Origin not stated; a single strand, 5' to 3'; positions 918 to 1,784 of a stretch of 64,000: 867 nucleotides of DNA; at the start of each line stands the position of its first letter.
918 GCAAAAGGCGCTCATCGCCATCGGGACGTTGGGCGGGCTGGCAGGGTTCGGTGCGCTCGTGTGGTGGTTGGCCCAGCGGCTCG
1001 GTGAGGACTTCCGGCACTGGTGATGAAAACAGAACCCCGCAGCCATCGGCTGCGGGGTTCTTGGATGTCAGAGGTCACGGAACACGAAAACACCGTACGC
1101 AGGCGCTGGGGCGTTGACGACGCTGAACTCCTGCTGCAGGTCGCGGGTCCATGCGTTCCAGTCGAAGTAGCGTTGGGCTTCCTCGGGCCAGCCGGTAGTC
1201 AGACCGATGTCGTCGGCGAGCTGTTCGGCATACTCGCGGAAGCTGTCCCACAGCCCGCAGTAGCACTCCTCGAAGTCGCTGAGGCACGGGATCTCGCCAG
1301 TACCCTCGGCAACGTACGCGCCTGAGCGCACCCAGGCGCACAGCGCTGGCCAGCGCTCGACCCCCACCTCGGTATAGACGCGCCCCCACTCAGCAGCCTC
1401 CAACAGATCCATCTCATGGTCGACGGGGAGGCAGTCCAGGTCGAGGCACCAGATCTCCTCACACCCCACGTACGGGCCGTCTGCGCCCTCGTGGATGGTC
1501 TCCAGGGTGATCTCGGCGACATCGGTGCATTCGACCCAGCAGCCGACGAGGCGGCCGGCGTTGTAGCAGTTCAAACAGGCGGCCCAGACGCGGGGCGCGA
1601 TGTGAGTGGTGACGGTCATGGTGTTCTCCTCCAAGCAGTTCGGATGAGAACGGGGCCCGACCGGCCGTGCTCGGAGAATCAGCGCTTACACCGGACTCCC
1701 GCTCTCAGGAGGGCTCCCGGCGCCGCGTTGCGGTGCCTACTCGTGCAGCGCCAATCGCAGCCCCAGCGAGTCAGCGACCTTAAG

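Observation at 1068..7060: Defence/anti-defence cargo on a serine-integrase element: fused nuclease-MTase + S subunit + XRE + Cys-rich ArdA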

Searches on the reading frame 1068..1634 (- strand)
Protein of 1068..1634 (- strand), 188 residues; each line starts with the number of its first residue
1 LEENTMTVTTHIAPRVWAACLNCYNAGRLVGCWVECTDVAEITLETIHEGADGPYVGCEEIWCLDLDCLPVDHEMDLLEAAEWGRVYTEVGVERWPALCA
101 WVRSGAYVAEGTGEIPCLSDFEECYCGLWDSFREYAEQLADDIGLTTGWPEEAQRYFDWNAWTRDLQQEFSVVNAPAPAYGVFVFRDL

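Call 3: search_protein_families(library=pfam, proteins=[window:1068-1634:-], max_evalue=0.01)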
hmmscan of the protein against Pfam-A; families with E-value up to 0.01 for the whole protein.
window:1068-1634:- (188 aa): 1 family
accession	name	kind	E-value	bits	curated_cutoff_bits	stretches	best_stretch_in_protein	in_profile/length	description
PF07275.16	ArdA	-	5.8e-23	82.7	27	1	16-173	1-147/155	Antirestriction protein (ArdA)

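Call 4: search_protein_families(library=ncbifam, proteins=[window:1068-1634:-], max_evalue=0.01)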
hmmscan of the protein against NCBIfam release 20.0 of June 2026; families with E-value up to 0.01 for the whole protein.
window:1068-1634:- (188 aa): 0 families

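Call 5: search_protein_families(library=padloc, proteins=[window:1068-1634:-], max_evalue=0.01)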
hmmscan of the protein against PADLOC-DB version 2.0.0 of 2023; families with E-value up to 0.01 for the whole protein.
window:1068-1634:- (188 aa): 0 families

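Call 30: find_homologous_proteins(query=window:1068-1619:-, max_evalue=0.00001)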
Query window:1068-1619:- (183 aa): 320 proteins with E <= 0.00001 among 413 candidates; the best 120 are listed.
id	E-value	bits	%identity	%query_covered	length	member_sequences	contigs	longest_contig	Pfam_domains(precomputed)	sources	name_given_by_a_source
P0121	1.4e-103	363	83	100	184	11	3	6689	PF07275.17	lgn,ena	-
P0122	1.1e-79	285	68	100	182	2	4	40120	PF07275.17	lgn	-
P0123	4.8e-79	283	65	100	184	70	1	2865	PF07275.17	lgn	-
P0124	6.6e-78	279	66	99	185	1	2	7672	PF07275.17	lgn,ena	-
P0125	1.7e-77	278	65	100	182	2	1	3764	PF07275.17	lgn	-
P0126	3.0e-77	277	68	95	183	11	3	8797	PF07275.17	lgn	-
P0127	2.1e-76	274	64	100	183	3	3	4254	PF07275.17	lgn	-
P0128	5.1e-74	267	66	100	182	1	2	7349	PF07275.17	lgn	-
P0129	3.6e-73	264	61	97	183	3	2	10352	PF07275.17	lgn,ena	-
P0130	6.5e-73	263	63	99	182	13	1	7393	PF07275.17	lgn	-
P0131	4.8e-72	260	64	99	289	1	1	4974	PF07275.17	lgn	-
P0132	5.7e-72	260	63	94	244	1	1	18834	PF07275.17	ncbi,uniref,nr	ncbi:antirestriction protein ArdA [Propionibacterium freudenreichii]|uniref:antirestriction protein 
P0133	1.2e-71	259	64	100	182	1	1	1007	PF07275.17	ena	-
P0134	2.1e-71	258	61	99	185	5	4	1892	PF07275.17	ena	-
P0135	1.2e-70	256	62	99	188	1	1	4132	PF07275.17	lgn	-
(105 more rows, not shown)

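Call 31: search_solved_structures(query=window:1068-1619:-, max_evalue=0.01, show_alignments=2)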
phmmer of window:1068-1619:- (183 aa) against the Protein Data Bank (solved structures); distinct sequences matched with E-value up to 0.01: 0.

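Call 43: predict_structure(alignment_id=A2)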
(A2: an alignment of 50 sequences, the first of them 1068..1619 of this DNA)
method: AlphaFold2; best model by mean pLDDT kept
length: 183 residues; sequences in the alignment: 50
mean_pLDDT: 93.3   pTM: 0.85
mean pLDDT of the five models: 93.3, 93.2, 93.2, 91.9, 91.4
residues with pLDDT >= 90: 159; 70-90: 18; 50-70: 2; < 50: 4
segments of 3 or more residues with pLDDT < 50: 1-4
pLDDT, mean of each block of 10 residues (from residue 1): 68 97 95 96 84 93 96 97 96 96 92 97 98 97 95 96 96 92 89
secondary structure, 60 per line:
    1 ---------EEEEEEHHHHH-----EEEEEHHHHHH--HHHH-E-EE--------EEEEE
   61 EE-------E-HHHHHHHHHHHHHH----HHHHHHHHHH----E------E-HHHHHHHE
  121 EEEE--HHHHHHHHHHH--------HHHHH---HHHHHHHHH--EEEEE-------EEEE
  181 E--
elements in order: E10-15 H16-20 E26-30 H31-36 H39-42 E56-62 H72-85 H90-99 H113-119 E120-124 H127-137 H146-150 H154-162 E165-169 E177-181

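Call 47: fold_search(model_id=the predicted structure, library=pdb)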
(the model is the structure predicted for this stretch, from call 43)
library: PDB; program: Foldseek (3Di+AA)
matches with E <= 10: 43; with E <= 0.001: 2
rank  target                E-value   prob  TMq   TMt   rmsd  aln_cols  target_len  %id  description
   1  2w82_B                5.3e-06  1.00  0.66  0.73   3.6       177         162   22  The structure of ArdA (released 2009-01-27)
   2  2w82_A                4.5e-05  1.00  0.57  0.62   5.1       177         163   24  The structure of ArdA (released 2009-01-27)
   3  8jkl_G                7.3e-01  0.12  0.19  0.29  11.6       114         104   18  IRF4 DNA-binding domain bound to an DNA containing GATA motif (released 2023-09-20)
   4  2z99                  2.1e+00  0.03  0.13  0.15  21.5       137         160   18  Crystal Structure of ScpB from Mycobacterium tuberculosis (released 2007-10-09)
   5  3zco                  2.3e+00  0.09  0.16  0.21   6.3        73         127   19  Crystal structure of S. cerevisiae Sir3 C-terminal domain (released 2013-04-03)
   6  3qu6_A                2.6e+00  0.08  0.17  0.26   4.9        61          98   11  Crystal structure of IRF-3 DBD free form (released 2011-06-01)
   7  4i99_D                2.9e+00  0.06  0.11  0.23   9.0        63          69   10  Crystal structure of the SmcHead bound to the C-winged helix domain of ScpA (released 2013-01-30)
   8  8j56_C                3.2e+00  0.03  0.15  0.17  17.2       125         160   17  Crystal structure of the FlhDC complex from Cupriavidus necator (released 2024-02-28)
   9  3l2c_A                3.7e+00  0.12  0.19  0.34   5.6        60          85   12  Crystal Structure of the DNA Binding Domain of FOXO4 Bound to DNA (released 2009-12-29)
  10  8j56_F                3.7e+00  0.02  0.13  0.15  17.4       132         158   16  Crystal structure of the FlhDC complex from Cupriavidus necator (released 2024-02-28)
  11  3co7_C                4.1e+00  0.06  0.15  0.24   6.1        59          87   10  Crystal Structure of FoxO1 DBD Bound to DBE2 DNA (released 2008-09-16)
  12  3s93_B                4.6e+00  0.08  0.19  0.33   5.4        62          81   13  Crystal structure of conserved motif in TDRD5 (released 2011-08-31)
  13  2krx_MODEL_1_A        5.2e+00  0.06  0.13  0.21  10.2        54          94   17  Solution NMR Structure of asl3597 from Nostoc sp. PCC7120. Northeast Structural Genomics Consortium Target ID  (released 2010-03-16)
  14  4i99_C                5.5e+00  0.04  0.11  0.23   9.1        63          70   10  Crystal structure of the SmcHead bound to the C-winged helix domain of ScpA (released 2013-01-30)
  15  4oa8_B                5.5e+00  0.01  0.13  0.12  13.8       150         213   13  X-ray crystal structure of O-methyltransferase from Anaplasma phagocytophilum in apo form (released 2014-01-15)
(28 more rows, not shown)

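Call 56: search_protein_families(library=phrogs, proteins=[window:1068-1619:-], max_evalue=0.001)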
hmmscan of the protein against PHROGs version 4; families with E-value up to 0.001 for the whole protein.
window:1068-1619:- (183 aa): 3 families
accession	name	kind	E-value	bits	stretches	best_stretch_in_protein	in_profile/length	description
phrog_2059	-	moron, auxiliary metabolic gene and host takeover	9.1e-15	56.4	1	9-168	3-167/181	anti-restriction protein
phrog_14321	-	moron, auxiliary metabolic gene and host takeover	2.2e-06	29.1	1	113-169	121-176/183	anti-restriction protein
phrog_36653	-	moron, auxiliary metabolic gene and host takeover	0.00025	22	1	109-182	79-151/152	anti-restriction protein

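Call 76: find_encoding_contigs(protein=P0121, flank=7000, max_places=3)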
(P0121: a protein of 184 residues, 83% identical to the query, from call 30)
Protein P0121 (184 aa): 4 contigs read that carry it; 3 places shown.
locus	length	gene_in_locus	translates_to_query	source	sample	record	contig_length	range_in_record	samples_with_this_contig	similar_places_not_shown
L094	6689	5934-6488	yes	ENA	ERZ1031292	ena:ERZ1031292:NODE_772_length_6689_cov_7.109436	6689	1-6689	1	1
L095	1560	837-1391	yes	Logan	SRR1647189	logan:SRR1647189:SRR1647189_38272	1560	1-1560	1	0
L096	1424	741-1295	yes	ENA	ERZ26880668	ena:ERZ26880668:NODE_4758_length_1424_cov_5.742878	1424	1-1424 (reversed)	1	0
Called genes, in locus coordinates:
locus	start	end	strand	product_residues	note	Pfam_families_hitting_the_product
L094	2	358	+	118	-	?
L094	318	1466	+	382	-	PF02421:FeoB_N, PF01926:MMR_HSR1, PF06071:YchF-GTPase_C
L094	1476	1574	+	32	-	-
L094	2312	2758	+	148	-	-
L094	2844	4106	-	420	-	-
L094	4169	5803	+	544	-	PF07669:Eco57I (weak), PF22837:M_Eco57I_C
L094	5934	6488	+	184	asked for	PF07275:ArdA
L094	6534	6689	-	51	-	?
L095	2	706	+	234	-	?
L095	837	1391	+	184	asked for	PF07275:ArdA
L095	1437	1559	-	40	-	?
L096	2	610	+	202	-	?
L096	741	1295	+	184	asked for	PF07275:ArdA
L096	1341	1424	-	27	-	?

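Call 77: find_encoding_contigs(protein=P0122, flank=8000, max_places=3)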
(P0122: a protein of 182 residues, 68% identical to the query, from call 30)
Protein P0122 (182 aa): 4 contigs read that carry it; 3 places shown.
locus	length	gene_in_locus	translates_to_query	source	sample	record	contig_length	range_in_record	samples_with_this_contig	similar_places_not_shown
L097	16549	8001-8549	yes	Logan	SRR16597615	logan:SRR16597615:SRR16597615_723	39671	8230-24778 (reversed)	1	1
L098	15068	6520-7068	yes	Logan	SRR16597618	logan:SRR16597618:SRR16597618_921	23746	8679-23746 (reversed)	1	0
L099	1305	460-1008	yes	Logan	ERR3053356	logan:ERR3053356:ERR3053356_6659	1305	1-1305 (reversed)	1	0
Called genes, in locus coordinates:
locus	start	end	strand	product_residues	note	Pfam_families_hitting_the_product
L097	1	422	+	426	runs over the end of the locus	PF02127:Peptidase_M18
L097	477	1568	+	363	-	PF01926:MMR_HSR1, PF02421:FeoB_N, PF06071:YchF-GTPase_C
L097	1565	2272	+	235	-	-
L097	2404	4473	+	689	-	-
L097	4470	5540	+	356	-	-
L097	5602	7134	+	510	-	PF00239:Resolvase, PF07508:Recombinase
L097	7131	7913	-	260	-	PF13676:TIR_2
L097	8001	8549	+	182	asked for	PF07275:ArdA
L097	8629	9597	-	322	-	-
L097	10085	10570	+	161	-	-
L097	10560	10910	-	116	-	PF05713:MobC (weak)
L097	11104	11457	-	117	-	-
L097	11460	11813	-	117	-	-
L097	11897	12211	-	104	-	PF11523:DUF3223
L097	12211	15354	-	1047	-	-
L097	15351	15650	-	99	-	PF12728:HTH_17 (weak)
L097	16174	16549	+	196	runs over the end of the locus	PF11667:DUF3267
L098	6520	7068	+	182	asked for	PF07275:ArdA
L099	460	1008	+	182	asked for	PF07275:ArdA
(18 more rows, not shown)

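Call 79: search_protein_families(library=pfam, proteins=[L097:1565-2272:+, L097:2404-4473:+, L097:4470-5540:+, L097:10085-10570:+, L097:11104-11457:-, L097:11460-11813:-, L094:2844-4106:-, L094:4169-5803:+], max_evalue=0.05)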
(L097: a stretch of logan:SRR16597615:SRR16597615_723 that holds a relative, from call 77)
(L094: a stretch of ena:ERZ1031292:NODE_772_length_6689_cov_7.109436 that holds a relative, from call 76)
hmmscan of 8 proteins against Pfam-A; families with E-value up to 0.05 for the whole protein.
L097:1565-2272:+ (235 aa): 0 families

L097:2404-4473:+ (689 aa): 11 families
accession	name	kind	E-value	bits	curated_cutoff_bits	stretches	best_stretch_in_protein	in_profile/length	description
PF01555.25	N6_N4_Mtase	-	0.00019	21.9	26.7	1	68-98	182-212/221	DNA methylase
PF18551.6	TackOD1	-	0.00071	19.6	32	1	138-194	105-156/188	Thaumarchaeal output domain 1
PF01170.24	UPF0020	-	0.013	15.6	22.3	0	64-93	25-54/197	RMKL-like, methyltransferase domain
PF03602.21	Cons_hypoth95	-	0.016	15.3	24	0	67-134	40-106/182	Conserved hypothetical protein 95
PF09723.15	Zn_ribbon_8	-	0.019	15.4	34.4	1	186-214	6-39/41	Zinc ribbon domain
PF02086.21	MethyltransfD12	-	0.019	15.1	22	0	71-111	24-64/253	D12 class N6 adenine-specific DNA methyltransferase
PF23458.2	DUF7130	-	0.022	15.1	35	0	185-211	53-79/89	Domain of unknown function (DUF7130)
PF22191.2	IBR_1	-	0.024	14.9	27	0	204-231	5-31/47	IBR domain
PF06634.17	DUF1156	-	0.026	15.1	24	0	15-56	10-50/73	Protein of unknown function (DUF1156)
PF13439.12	Glyco_transf_4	-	0.033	14.6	28.5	0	534-566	83-123/170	Glycosyltransferase Family 4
PF07191.17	Zn_ribbon_6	-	0.047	14.1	25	0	159-229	2-57/67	Double zinc ribbon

L097:4470-5540:+ (356 aa): 0 families

L097:10085-10570:+ (161 aa): 1 family
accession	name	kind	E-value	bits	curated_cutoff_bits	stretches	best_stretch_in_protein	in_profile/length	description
PF21531.3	Rv2175c_wHTH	-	0.032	14.7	27.1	0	19-43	18-42/57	DNA-binding protein Rv2175c, wHTH domain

L097:11104-11457:- (117 aa): 0 families

L097:11460-11813:- (117 aa): 1 family
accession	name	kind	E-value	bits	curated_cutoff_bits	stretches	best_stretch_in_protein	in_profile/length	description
PF13206.11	VSG_B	-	0.047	13.3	25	0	23-67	226-271/352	Trypanosomal VSG domain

L094:2844-4106:- (420 aa): 1 family
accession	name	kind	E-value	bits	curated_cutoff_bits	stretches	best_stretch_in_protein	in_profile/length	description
PF13091.12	PLDc_2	-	1.9e-05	25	27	1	52-141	24-116/132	PLD-like domain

L094:4169-5803:+ (544 aa): 2 families
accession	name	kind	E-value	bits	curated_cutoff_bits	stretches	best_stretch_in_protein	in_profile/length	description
PF22837.1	M_Eco57I_C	-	3e-36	125.7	27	1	252-489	4-237/283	Type II methyltransferase M.Eco57I, C-terminal domain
PF07669.17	Eco57I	-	1.3e-06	29.1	25.3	1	106-199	71-163/171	Eco57I restriction-modification methylase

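Call 80: search_protein_families(library=padloc, proteins=[L097:1565-2272:+, L097:2404-4473:+, L097:4470-5540:+, L097:7131-7913:-, L094:2844-4106:-, L094:4169-5803:+], max_evalue=0.001)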
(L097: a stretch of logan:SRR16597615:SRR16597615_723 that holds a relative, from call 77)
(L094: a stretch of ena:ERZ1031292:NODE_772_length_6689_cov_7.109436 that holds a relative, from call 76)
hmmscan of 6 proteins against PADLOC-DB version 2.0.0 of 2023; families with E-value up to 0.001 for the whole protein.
L097:1565-2272:+ (235 aa): 0 families

L097:2404-4473:+ (689 aa): 19 families
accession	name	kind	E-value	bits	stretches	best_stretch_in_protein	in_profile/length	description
PDLC02189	DUF1156_MTase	-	6.5e-23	78.9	3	238-366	362-488/944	-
PDLC00660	HmaB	-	1.6e-22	77.3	2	292-622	400-734/967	DNA-adenine methylase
PDLC00661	HmaB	-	3.5e-22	76.1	2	292-610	401-725/973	DNA-adenine methylase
PDLC02541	PglX|PglXI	-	4.4e-19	66.1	2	96-193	195-291/919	PglXI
PDLC03233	MTase_II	-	3.7e-13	46.9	1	445-583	475-618/731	Type II methyltransferase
PDLC03314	MTase_II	-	2e-12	44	1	456-591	537-663/944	Type II methyltransferase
PDLC03312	MTase_II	-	3.1e-12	43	1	70-192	817-936/1344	Type II methyltransferase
PDLC03322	MTase_II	-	1.1e-10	39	1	69-133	66-130/446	Type II methyltransferase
PDLC03367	MTase_II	-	2.4e-10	37.4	1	27-192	14-153/633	Type II methyltransferase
PDLC03352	MTase_II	-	6.9e-10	35.4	1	469-501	566-598/1023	Type II methyltransferase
PDLC03325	MTase_II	-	5.2e-09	33.3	1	70-123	94-147/426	Type II methyltransferase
PDLC03380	MTase_II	-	4.7e-08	30.6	1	68-113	57-102/393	Type II methyltransferase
PDLC03224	MTase_II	-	1.8e-06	25.2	1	66-105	92-131/481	Type II methyltransferase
PDLC03360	MTase_II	-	9.3e-06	22.9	1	70-121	67-118/441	Type II methyltransferase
PDLC03249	MTase_II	-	1.9e-05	21.7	1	68-125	139-196/541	Type II methyltransferase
PDLC03346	MTase_II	-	3.5e-05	19.7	0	467-577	606-705/1068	Type II methyltransferase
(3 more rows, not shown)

L097:4470-5540:+ (356 aa): 0 families

L097:7131-7913:- (260 aa): 6 families
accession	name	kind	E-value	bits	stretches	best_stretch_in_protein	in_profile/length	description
PDLC00424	ThsB1|ThsB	-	2.2e-102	339.8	1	24-252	1-233/234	TIR-like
PDLC05062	PDC-S66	-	2.4e-29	100.7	1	119-251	147-280/282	-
PDLC00417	ThsB1|ThsB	-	4.2e-14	50.7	1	120-250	166-298/303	TIR-like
PDLC02012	SAVED5--SAVED_TIR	-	3e-05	21.3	1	122-204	15-93/404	-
PDLC02961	RT-TIR_XII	-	0.00023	18.2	1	118-231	345-453/475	single gene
PDLC02962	RT-TIR_XII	-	0.00035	17.5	1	119-189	344-414/478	single gene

L094:2844-4106:- (420 aa): 5 families
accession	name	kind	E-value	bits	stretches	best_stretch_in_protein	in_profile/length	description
PDLC03425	REase_II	-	1.6e-07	28.7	1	43-142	43-143/358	Type II restriction enzyme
PDLC03829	ZacB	-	6.8e-06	23.2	1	100-154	294-347/586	-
PDLC03658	mREase_IV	-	0.00016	17.5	1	102-180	117-190/953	Type IV methyl-directed restriction enzyme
PDLC02614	DrmC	-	0.00019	19.3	1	99-141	97-136/153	DrmC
PDLC04553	PDC-M27B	-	0.00061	16.5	1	100-163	105-166/635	-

L094:4169-5803:+ (544 aa): 19 families
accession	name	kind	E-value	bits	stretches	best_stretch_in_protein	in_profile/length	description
PDLC03267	MTase_II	-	7.5e-110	366.4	1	4-537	4-538/539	Type II methyltransferase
PDLC03301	MTase_II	-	3.9e-50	169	1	6-496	67-556/604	Type II methyltransferase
PDLC04134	mad2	-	4e-16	56.9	1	9-235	266-458/492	mads_2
PDLC03338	MTase_II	-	6.7e-16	56.1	1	13-238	129-366/604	Type II methyltransferase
PDLC03226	MTase_II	-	8.8e-13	45.7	1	4-234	7-249/579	Type II methyltransferase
PDLC03331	MTase_II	-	1.9e-12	44.7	2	33-193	46-198/541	Type II methyltransferase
PDLC03328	MTase_II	-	3.3e-12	43.7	1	29-472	46-500/587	Type II methyltransferase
PDLC03222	MTase_II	-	1.2e-10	38.6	1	109-478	224-583/602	Type II methyltransferase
PDLC03248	MTase_II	-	1.6e-10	38.4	1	15-194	11-169/521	Type II methyltransferase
PDLC03227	MTase_II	-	8.7e-08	29.5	1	38-203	50-218/494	Type II methyltransferase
PDLC03348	MTase_II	-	8.7e-08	29.1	1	107-296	344-528/727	Type II methyltransferase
PDLC03335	MTase_II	-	1.9e-07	28.1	1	14-193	80-276/607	Type II methyltransferase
PDLC03719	oMTase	-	1.1e-06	25.9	1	15-191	27-184/387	orphan methyltransferase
PDLC03282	MTase_II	-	3.5e-06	24.6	0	109-237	80-203/386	Type II methyltransferase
PDLC03293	MTase_II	-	4.6e-06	23.7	1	11-192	14-182/427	Type II methyltransferase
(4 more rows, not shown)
